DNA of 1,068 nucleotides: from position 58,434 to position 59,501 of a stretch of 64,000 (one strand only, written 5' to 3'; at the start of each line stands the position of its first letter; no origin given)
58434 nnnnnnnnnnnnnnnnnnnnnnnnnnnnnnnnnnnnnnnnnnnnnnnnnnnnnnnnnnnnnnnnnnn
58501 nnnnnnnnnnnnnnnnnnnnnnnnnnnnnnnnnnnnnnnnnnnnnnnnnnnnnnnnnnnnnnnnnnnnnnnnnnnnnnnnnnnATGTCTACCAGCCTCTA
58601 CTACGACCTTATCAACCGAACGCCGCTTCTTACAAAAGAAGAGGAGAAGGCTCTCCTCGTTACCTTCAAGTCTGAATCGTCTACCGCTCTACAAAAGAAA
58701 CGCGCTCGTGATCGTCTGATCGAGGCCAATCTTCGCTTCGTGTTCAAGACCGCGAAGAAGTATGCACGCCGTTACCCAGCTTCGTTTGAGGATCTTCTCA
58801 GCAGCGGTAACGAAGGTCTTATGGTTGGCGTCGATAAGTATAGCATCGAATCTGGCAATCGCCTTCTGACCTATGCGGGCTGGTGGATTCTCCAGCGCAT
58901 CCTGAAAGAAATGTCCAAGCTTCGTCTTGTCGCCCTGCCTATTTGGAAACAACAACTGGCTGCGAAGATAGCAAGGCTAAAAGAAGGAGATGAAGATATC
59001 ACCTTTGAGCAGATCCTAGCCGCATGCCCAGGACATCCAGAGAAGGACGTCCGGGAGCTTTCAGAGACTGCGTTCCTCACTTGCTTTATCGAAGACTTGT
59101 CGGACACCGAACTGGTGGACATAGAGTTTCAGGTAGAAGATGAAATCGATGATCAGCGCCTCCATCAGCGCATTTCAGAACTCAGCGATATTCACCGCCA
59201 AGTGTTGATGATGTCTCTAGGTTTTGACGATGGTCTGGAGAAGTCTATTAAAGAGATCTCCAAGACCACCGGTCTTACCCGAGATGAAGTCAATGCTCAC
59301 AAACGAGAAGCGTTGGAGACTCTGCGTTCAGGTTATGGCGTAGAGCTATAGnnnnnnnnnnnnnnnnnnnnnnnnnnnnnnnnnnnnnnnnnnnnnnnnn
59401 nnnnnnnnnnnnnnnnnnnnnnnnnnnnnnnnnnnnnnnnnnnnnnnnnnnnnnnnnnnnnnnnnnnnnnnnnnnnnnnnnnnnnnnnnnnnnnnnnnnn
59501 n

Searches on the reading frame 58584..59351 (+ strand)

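Call 40: search_protein_families(library=pfam, proteins=[window:58584-59351:+], max_evalue=0.001)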
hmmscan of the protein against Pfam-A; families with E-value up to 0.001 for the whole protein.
window:58584-59351:+ (255 aa): 3 families
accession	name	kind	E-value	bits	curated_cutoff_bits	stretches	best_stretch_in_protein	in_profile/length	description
PF04542.20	Sigma70_r2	-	1.7e-11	44.2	24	1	45-113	1-68/71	Sigma-70 region 2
PF04545.22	Sigma70_r4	-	4.5e-06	26.5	24.1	1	197-248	2-49/50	Sigma-70, region 4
PF00140.25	Sigma70_r1_2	-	0.00013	22.3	22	1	3-24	3-24/34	Sigma-70 factor, region 1.2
